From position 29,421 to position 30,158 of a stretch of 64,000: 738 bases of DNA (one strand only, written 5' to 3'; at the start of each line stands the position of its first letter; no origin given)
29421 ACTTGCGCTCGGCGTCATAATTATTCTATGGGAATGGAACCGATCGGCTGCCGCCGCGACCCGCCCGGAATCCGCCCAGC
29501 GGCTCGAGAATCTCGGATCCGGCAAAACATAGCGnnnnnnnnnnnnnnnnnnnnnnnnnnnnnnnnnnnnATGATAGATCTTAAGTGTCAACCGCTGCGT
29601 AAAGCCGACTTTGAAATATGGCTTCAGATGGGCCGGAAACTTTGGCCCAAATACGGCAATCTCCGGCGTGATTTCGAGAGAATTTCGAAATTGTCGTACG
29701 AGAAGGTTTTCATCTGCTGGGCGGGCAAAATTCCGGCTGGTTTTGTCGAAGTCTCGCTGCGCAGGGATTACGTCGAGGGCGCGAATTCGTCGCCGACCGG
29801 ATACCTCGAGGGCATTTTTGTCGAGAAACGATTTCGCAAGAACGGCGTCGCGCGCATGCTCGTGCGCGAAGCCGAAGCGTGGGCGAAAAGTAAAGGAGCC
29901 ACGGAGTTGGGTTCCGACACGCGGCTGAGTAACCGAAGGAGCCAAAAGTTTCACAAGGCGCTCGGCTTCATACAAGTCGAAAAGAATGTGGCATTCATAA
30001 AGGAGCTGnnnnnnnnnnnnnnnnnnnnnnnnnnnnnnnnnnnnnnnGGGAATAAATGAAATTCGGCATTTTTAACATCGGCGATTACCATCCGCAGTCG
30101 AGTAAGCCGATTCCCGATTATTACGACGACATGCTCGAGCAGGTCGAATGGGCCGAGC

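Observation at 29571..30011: AAC(6')-I-like aminoglycoside acetyltransferase gene in a ~50% GC islet downstream of the TAXI-TRAP pair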

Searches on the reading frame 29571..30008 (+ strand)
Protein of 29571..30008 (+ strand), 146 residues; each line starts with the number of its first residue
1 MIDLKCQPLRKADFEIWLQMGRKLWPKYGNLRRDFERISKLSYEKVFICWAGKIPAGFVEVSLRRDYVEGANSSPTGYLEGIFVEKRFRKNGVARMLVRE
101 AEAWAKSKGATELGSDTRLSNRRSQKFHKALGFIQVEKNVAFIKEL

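Call 5: search_protein_families(library=ncbifam, proteins=[window:29571-30008:+], max_evalue=1)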
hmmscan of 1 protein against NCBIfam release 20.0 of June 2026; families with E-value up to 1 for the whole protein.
window:29571-30008:+ (146 aa): 38 families (the best 25 are shown)
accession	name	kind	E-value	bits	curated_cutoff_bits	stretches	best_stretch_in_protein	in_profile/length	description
NF043067.1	AAC_6p_group_E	equivalog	2.5e-42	144.1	140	1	11-146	3-140/140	aminoglycoside 6'-N-acetyltransferase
NF038102.1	AAC_6p_III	exception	1.9e-28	99.6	305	1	11-146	15-154/156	tobramycin N-acetyltransferase AAC(6')-III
NF000140.3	AAC_6p_Salmo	exception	3.5e-28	98.7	270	1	9-144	6-143/145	cryptic aminoglycoside N-acetyltransferase AAC(6')-Iy/Iaa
NF000224.3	AAC_6p_Acine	exception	4.7e-27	94.8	225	1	5-145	2-144/146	AAC(6')-Ighjkrstuvwx family aminoglycoside N-acetyltransferase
NF000115.2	AAC_6p_Iad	exception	2e-26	92.9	275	1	30-146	28-144/144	aminoglycoside N-acetyltransferase AAC(6')-Iad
NF033130.1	AAC_6p_A48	exception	2.7e-26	92.2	300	1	8-144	4-144/147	AacA48 family aminoglycoside 6'-N-acetyltransferase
NF033076.0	AAC_6p_Yersi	exception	1.3e-25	90.4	290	1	9-142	4-138/140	aminoglycoside 6'-N-acetyltransferase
NF000021.4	AAC_6p_Serra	exception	6.1e-25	87.7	310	1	13-145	9-144/146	aminoglycoside 6'-N-acetyltransferase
NF033075.0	AAC_6p_Steno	equivalog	2.8e-24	85.9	290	1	10-142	8-141/148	aminoglycoside 6'-N-acetyltransferase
NF033374.6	AAC_6p_Id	exception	3.6e-24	85.5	320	1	46-145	45-145/149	aminoglycoside N-acetyltransferase AAC(6')-Id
NF000497.1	AAC_6p_Iak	exception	2.4e-23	82.8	325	1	7-142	9-145/153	aminoglycoside N-acetyltransferase AAC(6')-Iak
NF000138.1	AAC_6p_Iz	exception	1.4e-22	80.5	320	1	11-142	13-145/153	aminoglycoside N-acetyltransferase AAC(6')-Iz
NF000110.2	AAC_6p_If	exception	4.7e-22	78.7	300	1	12-144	4-140/144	aminoglycoside N-acetyltransferase AAC(6')-If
NF000158.2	AAC_6p_Il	exception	8.6e-18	64.7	270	1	7-145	8-151/152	aminoglycoside N-acetyltransferase AAC(6')-Il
NF000152.2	AAC_6p_A37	exception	4.2e-11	43.2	250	1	56-118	58-119/133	aminoglycoside 6'-N-acetyltransferase AacA37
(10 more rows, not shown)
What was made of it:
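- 29571..30011 (+): CDS for a 146-aa GNAT of AAC(6')-I sub-family A type (stop codon included). NCBIfam NF043067 scores 144.1 bits against a cutoff of 140 (call 5).
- On AAC(6')-I sub-family A (Iy/Ig/Ih; NCBIfam NF043067): 144.1 bits against 140, model positions 3-140 of 140 (call 5).
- On Named AAC(6') allele families (Iy/Iaa, Ig-Ix, Iad, AacA48, III and others): Best scores are 99.6 against 305 (III), 98.7 against 270 (Iy/Iaa) and 94.8 against 225 (Acinetobacter) (call 5).
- Closest known: AAC. Different: The score is 94.8 bits against the 225-bit cutoff of the Acinetobacter model (call 5).
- Closest known: NCBIfam NF043067 'AAC_6p_group_E'. Same: The protein passes the curated cutoff at 144.1 against 140 and matches the whole model (call 5).
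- Checked: NCBIfam NF043067 scores E = 2.5e-42 (call 5).
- NF043067 'AAC_6p_group_E' (equivalog) scores 144.1 bits against a cutoff of 140, covering positions 3-140 of 140 (call 5). Allele-specific models score 65-100 bits against cutoffs of 225-325 (call 5).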

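Call 6: search_protein_families(library=pfam, proteins=[window:29571-30008:+], max_evalue=1)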
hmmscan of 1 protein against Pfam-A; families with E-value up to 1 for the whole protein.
window:29571-30008:+ (146 aa): 8 families
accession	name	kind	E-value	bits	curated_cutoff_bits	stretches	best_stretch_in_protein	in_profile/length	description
PF00583.31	Acetyltransf_1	-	1.3e-17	64.6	20.7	1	26-133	17-116/116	Acetyltransferase (GNAT) family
PF13508.13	Acetyltransf_7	-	1.6e-09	38.4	27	1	44-134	3-83/84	Acetyltransferase (GNAT) domain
PF13673.13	Acetyltransf_10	-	5.8e-08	33.2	23.6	1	41-139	28-113/128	Acetyltransferase (GNAT) domain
PF08445.16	FR47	-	2e-05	24.9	22.1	1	73-139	18-83/86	FR47-like protein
PF13302.13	Acetyltransf_3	-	0.0006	20.9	25.4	1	81-133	84-137/138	Acetyltransferase (GNAT) domain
PF13527.13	Acetyltransf_9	-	0.019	15.4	25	1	8-110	4-106/127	Acetyltransferase (GNAT) domain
PF14542.12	Acetyltransf_CG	-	0.043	14.4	30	1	79-109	27-57/80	GCN5-related N-acetyl-transferase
PF24553.2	Rv0428c_C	-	0.19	11.8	27.2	1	80-135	163-217/224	Probable histone acetyltransferase Rv0428c C-terminal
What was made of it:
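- On GNAT superfamily (Pfam PF00583): PF00583 scores 64.6 bits against 20.7, covering residues 26-133 (call 6).
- Checked: Pfam GNAT PF00583 scores 64.6 bits against a cutoff of 20.7 (call 6).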

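Call 7: search_solved_structures(query=window:29571-30008:+, max_evalue=0.01, show_alignments=4)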
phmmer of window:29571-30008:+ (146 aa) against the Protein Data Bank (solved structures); distinct sequences matched with E-value up to 0.01: 11.
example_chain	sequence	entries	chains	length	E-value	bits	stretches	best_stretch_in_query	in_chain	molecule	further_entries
1s3z_A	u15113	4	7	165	6.3e-27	97.8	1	7-142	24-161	aminoglycoside 6'-N-acetyltransferase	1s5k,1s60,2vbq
4evy_A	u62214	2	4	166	4.2e-25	91.8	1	5-145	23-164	Aminoglycoside N(6')-acetyltransferase type 1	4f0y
4e8o_A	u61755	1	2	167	6.1e-22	81.6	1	5-144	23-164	Aac(6')-Ih protein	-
3pp9_A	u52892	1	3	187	4.5e-05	26.9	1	74-134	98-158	Putative streptothricin acetyltransferase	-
8a9o_A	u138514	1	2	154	9e-05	25.9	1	75-136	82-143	DpA polyamine acetyltransferase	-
8a9n_A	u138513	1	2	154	0.00023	24.6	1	75-136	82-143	Acetyltransferase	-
9mto_A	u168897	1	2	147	0.00025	24.5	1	79-136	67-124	[Ribosomal protein bS18]-alanine N-acetyltransferase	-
7l1k_A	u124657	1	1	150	0.00034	24.1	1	73-137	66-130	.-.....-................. 30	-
7mx2_A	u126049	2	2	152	0.0014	22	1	76-137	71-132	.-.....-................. 30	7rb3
1tiq_A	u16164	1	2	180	0.0035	20.8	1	36-137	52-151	Protease synthase and sporulation negative regulatory protein PAI 1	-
2aj6_A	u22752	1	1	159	0.0054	20.1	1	77-133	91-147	hypothetical protein MW0638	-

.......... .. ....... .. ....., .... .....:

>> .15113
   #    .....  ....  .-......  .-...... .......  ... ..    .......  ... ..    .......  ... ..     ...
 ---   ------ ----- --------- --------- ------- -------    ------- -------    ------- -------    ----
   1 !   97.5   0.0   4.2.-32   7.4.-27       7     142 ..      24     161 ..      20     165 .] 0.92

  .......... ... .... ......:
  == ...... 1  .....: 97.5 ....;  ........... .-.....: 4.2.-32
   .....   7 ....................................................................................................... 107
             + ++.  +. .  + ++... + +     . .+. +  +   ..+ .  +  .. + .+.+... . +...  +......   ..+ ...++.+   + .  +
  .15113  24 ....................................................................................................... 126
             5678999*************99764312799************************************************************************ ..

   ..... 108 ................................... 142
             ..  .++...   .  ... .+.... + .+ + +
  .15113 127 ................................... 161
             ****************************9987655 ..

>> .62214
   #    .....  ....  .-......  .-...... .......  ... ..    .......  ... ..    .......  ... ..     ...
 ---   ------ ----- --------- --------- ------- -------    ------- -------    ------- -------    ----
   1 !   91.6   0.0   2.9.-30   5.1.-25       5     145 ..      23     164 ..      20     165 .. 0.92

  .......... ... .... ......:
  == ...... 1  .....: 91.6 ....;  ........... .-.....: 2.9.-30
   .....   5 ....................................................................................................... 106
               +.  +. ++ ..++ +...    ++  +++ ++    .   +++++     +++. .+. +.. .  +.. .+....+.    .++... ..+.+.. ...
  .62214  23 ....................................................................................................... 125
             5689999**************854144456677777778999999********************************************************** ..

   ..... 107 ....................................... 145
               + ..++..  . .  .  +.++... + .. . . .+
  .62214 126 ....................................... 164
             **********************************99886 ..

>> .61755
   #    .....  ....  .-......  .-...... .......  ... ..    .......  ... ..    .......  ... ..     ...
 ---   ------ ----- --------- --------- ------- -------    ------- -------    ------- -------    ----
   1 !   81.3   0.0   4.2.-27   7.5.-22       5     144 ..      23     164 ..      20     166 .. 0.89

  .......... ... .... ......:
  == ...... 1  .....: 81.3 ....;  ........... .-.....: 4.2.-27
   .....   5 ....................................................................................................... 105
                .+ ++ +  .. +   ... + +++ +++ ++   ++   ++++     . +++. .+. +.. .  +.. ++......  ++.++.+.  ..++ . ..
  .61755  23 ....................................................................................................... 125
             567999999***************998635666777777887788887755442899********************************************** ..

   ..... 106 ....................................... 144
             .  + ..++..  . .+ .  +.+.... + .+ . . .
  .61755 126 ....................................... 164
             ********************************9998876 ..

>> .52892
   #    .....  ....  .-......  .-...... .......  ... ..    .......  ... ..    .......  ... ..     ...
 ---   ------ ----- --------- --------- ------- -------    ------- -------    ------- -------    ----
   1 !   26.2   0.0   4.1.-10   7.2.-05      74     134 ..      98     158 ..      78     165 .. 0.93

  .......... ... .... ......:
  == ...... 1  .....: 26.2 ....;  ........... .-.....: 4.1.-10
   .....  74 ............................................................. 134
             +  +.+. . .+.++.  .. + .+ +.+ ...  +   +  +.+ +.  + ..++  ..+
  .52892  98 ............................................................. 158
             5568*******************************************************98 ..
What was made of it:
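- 29571..30011 (+): Best PDB hit is 1s3z, E = 6e-27 (call 7).
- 29643..29645 (+): Trp25 of the LWP block, which aligns with Trp22 of AAC(6')-Iy. Alignment to 1s3z (call 7).
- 29808..29810 (+): Glu80 of the LEGIF block, which aligns with Glu79 of AAC(6')-Iy. Alignment (call 7).
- The next hit is at 4.5e-5 (call 7). The residues aligned with the aminoglycoside-contacting Trp, Glu and Asp of AAC(6')-Iy are all kept (call 7). It aligns over its full length to curated family models and to solved structures (calls 5, 7).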

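Call 8: find_homologous_proteins(query=window:29571-30008:+, max_evalue=0.00001)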
Query window:29571-30008:+ (146 aa): 101 proteins with E <= 0.00001 among 137 candidates.
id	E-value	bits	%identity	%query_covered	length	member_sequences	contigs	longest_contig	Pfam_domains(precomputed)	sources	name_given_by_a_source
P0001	3.1e-75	269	82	100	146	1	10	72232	PF13673.14,PF13508.14,PF08445.17,PF00583.32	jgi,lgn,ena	jgi:aminoglycoside 6'-N-acetyltransferase I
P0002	1.5e-70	254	78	98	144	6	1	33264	PF13673.14,PF13508.14,PF08445.17,PF00583.32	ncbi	ncbi:MAG TPA: aminoglycoside 6'-N-acetyltransferase [Candidatus Binatia bacterium]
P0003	2.8e-63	230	82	87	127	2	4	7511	PF13673.14,PF13508.14,PF08445.17,PF00583.32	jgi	jgi:aminoglycoside 6'-N-acetyltransferase I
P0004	5.3e-63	229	70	98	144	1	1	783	PF13673.14,PF13508.14,PF08445.17,PF00583.32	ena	-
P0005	7.6e-62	226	99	73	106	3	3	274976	PF13673.14,PF13508.14,PF08445.17,PF00583.32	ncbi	-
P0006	1.5e-60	221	69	98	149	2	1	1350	PF13673.14,PF13508.14,PF08445.17,PF00583.32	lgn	-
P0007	5.6e-60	220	67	98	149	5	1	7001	PF13673.14,PF13508.14,PF00583.32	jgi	jgi:aminoglycoside 6'-N-acetyltransferase I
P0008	1.3e-59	218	67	98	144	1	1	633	PF13673.14,PF13508.14,PF00583.32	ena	-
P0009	1.0e-58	216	66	98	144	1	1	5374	PF13673.14,PF13508.14,PF00583.32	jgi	jgi:aminoglycoside 6'-N-acetyltransferase I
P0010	2.9e-52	195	69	87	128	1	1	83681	PF13673.14,PF13508.14,PF08445.17,PF00583.32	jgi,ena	jgi:aminoglycoside 6'-N-acetyltransferase I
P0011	6.1e-52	194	68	87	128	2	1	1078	PF13673.14,PF13508.14,PF00583.32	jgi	-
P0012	8.3e-36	141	46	96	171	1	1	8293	PF13673.14,PF13508.14,PF13527.14,PF00583.32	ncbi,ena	-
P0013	5.0e-35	139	58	84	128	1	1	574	PF13673.14,PF13508.14,PF00583.32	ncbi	-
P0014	1.7e-34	137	51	95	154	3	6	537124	PF13673.14,PF13420.14,PF13508.14,PF00583.32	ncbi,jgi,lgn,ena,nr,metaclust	ncbi:MAG: GNAT family N-acetyltransferase [Bacteroidetes bacterium]|nr:GNAT family N-acetyltransfera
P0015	2.1e-32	130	50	93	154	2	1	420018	PF13673.14,PF13420.14,PF13508.14,PF00583.32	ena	-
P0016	1.5e-31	127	44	97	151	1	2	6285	PF13508.14,PF00583.32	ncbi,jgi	ncbi:MAG: aminoglycoside 6'-N-acetyltransferase [Bacteroidota bacterium]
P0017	2.9e-31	127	48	95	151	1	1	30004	PF13508.14,PF00583.32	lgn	-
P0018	5.8e-31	126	46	99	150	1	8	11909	PF13302.14,PF13508.14,PF08445.17,PF13527.14,PF00583.32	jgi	jgi:aminoglycoside 6'-N-acetyltransferase I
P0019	5.9e-31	126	47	92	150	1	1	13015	PF13673.14,PF13508.14,PF00583.32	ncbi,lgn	ncbi:MAG: aminoglycoside 6'-N-acetyltransferase [Crocinitomicaceae bacterium]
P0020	6.7e-31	125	46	95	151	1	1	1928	PF13673.14,PF13302.14,PF13508.14,PF00583.32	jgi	-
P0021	7.9e-31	125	49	95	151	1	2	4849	PF13508.14,PF00583.32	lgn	-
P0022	1.0e-30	125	46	99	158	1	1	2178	PF13673.14,PF13302.14,PF13508.14,PF00583.32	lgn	-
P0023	1.9e-30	124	44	99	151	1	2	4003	PF13673.14,PF13508.14,PF08445.17,PF00583.32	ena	-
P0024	5.1e-30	122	50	89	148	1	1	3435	PF13673.14,PF13508.14,PF00583.32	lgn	-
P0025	1.5e-29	121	46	92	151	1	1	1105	PF13673.14,PF13508.14,PF00583.32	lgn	-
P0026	2.4e-29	120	44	95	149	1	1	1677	PF13508.14,PF00583.32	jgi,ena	-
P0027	3.0e-29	120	43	98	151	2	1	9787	PF13508.14,PF13527.14,PF00583.32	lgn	-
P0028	3.4e-29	120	47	95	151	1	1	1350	PF13508.14,PF00583.32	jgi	-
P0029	5.2e-29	119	46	92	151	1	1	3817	PF13508.14,PF00583.32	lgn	-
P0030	7.2e-29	119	44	95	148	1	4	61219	PF13673.14,PF13508.14,PF08445.17,PF13527.14,PF00583.32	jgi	jgi:aminoglycoside 6'-N-acetyltransferase I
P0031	8.3e-29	119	46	96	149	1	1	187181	PF13508.14,PF00583.32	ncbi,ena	-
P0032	2.6e-28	117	47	92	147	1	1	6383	PF13508.14,PF00583.32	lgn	-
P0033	3.1e-28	117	44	98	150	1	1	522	PF13673.14,PF13508.14,PF00583.32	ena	-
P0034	1.0e-27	115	45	92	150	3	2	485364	PF13508.14,PF00583.32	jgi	jgi:aminoglycoside 6'-N-acetyltransferase I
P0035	1.1e-27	115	43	95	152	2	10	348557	PF13508.14,PF00583.32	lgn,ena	-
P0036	1.9e-27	114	45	92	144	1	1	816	PF13673.14,PF13508.14,PF00583.32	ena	-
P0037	2.5e-27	114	44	95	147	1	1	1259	PF13673.14,PF13508.14,PF00583.32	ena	-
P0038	2.6e-27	114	45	99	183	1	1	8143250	PF13508.14,PF00583.32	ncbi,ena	-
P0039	5.3e-27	113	44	100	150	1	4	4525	PF13508.14,PF00583.32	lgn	-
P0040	5.4e-27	113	41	100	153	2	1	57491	PF13673.14,PF13508.14,PF00583.32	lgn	-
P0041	9.0e-27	112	42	95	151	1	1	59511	PF13508.14,PF00583.32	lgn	-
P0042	1.0e-26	112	43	95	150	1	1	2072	PF13508.14,PF00583.32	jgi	jgi:aminoglycoside 6'-N-acetyltransferase I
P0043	1.8e-26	111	42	95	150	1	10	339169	PF13508.14,PF00583.32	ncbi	ncbi:GNAT family N-acetyltransferase [Ekhidna sp.]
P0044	2.3e-26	111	42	96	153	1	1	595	PF13508.14,PF00583.32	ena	-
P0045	2.6e-26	110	43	96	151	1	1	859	PF13508.14,PF00583.32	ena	-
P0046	2.6e-26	110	43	95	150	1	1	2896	PF13508.14,PF00583.32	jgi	jgi:aminoglycoside 6'-N-acetyltransferase I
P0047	3.3e-26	110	44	92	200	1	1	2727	PF13673.14,PF13508.14,PF00583.32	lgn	-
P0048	3.5e-26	110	43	96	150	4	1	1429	PF13673.14,PF13508.14,PF00583.32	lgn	-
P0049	3.8e-26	110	39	96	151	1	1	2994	PF13508.14,PF00583.32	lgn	-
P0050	5.8e-26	109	43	95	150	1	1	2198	PF13508.14,PF00583.32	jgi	jgi:aminoglycoside 6'-N-acetyltransferase I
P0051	6.5e-26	109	42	95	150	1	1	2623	PF13508.14,PF00583.32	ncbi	-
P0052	6.7e-26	109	41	96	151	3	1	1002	PF13508.14,PF00583.32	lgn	-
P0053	6.8e-26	109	44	95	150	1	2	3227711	PF13508.14,PF00583.32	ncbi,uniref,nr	ncbi:GNAT family N-acetyltransferase [Echinicola jeungdonensis]|uniref:Aminoglycoside N(6')-acetyltr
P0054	8.1e-26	109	39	99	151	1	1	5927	PF13508.14,PF00583.32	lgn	-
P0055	9.3e-26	109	44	94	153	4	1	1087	PF13508.14,PF00583.32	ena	-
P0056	9.7e-26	109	43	93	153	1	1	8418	PF13508.14,PF00583.32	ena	-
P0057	1.1e-25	108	43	98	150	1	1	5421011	PF13508.14,PF00583.32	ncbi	ncbi:MAG: GNAT family N-acetyltransferase [Bacteroidota bacterium]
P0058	1.1e-25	108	43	92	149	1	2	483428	PF13508.14,PF00583.32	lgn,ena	-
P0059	1.2e-25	108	44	98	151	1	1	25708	PF13673.14,PF13508.14,PF00583.32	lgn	-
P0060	1.5e-25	108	42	95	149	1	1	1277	PF13673.14,PF13508.14,PF00583.32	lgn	-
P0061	1.5e-25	108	41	96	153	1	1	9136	PF13673.14,PF13508.14,PF00583.32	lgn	-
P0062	1.5e-25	108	43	92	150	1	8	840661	PF13673.14,PF13508.14,PF00583.32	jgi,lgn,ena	-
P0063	1.8e-25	108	41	100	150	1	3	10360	PF13673.14,PF13508.14,PF00583.32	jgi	jgi:aminoglycoside 6'-N-acetyltransferase I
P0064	2.4e-25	107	40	98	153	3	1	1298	PF13508.14,PF00583.32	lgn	-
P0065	3.9e-25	107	43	93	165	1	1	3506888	PF13673.14,PF13508.14,PF00583.32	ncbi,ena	-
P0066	4.1e-25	107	41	99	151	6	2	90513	PF13508.14,PF00583.32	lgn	-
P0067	4.8e-25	106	42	99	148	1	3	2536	PF13673.14,PF13508.14,PF00583.32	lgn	-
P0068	5.4e-25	106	39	92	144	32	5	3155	PF13673.14,PF13302.14,PF13508.14,PF13527.14,PF00583.32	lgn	-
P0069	5.6e-25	106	44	96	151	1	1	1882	PF13673.14,PF13508.14,PF00583.32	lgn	-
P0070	7.0e-25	106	40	92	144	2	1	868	PF13673.14,PF13508.14,PF00583.32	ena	-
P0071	7.6e-25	106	45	87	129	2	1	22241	PF13508.14,PF00583.32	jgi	jgi:aminoglycoside 6'-N-acetyltransferase I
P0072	1.2e-24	105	45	93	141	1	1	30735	PF13673.14,PF13508.14,PF13527.14,PF00583.32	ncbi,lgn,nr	ncbi:MAG TPA: GNAT family N-acetyltransferase [Cyclobacteriaceae bacterium]|nr:GNAT family N-acetylt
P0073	1.4e-24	105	41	99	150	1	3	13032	PF13508.14,PF00583.32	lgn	-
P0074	1.4e-24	105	41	99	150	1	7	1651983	PF13508.14,PF00583.32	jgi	jgi:aminoglycoside 6'-N-acetyltransferase I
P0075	1.6e-24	105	43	96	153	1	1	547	PF13508.14,PF00583.32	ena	-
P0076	1.7e-24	105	43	93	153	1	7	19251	PF13508.14,PF00583.32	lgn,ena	-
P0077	1.9e-24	104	40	99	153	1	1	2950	PF13508.14,PF00583.32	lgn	-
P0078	2.1e-24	104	53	62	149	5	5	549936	PF13673.14,PF13508.14,PF13527.14,PF00583.32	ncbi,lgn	ncbi:MAG: GNAT family N-acetyltransferase [Cytophagales bacterium]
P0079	2.3e-24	104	41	96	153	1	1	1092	PF13508.14,PF00583.32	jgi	jgi:aminoglycoside 6'-N-acetyltransferase I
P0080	2.5e-24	104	43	87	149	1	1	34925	PF13508.14,PF00583.32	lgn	-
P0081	2.8e-24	104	43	87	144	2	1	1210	PF13673.14,PF13302.14,PF13508.14,PF13527.14,PF00583.32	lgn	-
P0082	3.1e-24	104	53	62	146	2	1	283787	PF13508.14,PF00583.32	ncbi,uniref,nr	ncbi:aminoglycoside 6'-N-acetyltransferase [Sporolactobacillus laevolacticus]|uniref:Aminoglycoside 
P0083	3.5e-24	104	56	62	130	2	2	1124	PF13508.14,PF00583.32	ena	-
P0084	3.5e-24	104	42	92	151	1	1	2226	PF13673.14,PF13508.14,PF00583.32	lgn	-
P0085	3.6e-24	104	40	94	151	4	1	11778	PF13508.14,PF00583.32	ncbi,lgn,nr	ncbi:MAG: GNAT family N-acetyltransferase [Saprospiraceae bacterium]|nr:GNAT family N-acetyltransfer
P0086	5.1e-24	103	37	98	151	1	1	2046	PF13508.14,PF00583.32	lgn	-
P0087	6.8e-24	103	51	66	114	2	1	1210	PF13508.14,PF00583.32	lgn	-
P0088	8.8e-24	102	40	95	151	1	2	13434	PF13508.14,PF00583.32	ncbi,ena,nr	ncbi:MAG: GNAT family N-acetyltransferase [Saprospiraceae bacterium]|nr:GNAT family N-acetyltransfer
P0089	8.9e-24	102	40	100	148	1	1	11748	PF13508.14,PF00583.32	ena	-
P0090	9.2e-24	102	40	94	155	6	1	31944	PF13508.14,PF00583.32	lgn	-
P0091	9.7e-24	102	40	99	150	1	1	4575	PF13508.14,PF00583.32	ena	-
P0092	1.2e-23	102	42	87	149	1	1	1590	PF13508.14,PF00583.32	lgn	-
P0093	2.4e-23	101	40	99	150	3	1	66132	PF13508.14,PF00583.32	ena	-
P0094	3.7e-23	100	38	100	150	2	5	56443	PF13508.14,PF00583.32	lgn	-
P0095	3.9e-23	100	44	92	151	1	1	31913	PF13508.14,PF00583.32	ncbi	ncbi:GNAT family N-acetyltransferase [Echinicola sediminis]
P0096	4.3e-21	94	53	59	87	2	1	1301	PF13508.14,PF08445.17,PF00583.32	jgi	jgi:aminoglycoside 6'-N-acetyltransferase I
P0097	8.2e-21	93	43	87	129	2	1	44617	PF13508.14,PF00583.32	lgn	-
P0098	1.4e-19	89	43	80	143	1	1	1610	PF13673.14,PF13420.14,PF13508.14,PF13527.14,PF00583.32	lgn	-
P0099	2.0e-19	88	38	91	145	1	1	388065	PF00583.32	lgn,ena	-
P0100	4.1e-13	68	44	59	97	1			PF00583.32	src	-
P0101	1.2e-11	63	41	62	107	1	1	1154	PF00583.32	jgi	-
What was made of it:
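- Closest known: NCBIfam NF043067 'AAC_6p_group_E'. Same: Orthologue P0002 is already named 'aminoglycoside 6'-N-acetyltransferase' by NCBI, and P0001 is named 'aminoglycoside 6'-N-acetyltransferase I' by JGI (call 8).
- NCBI names many homologues at 40-50% identity merely 'GNAT family N-acetyltransferase' (call 8).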
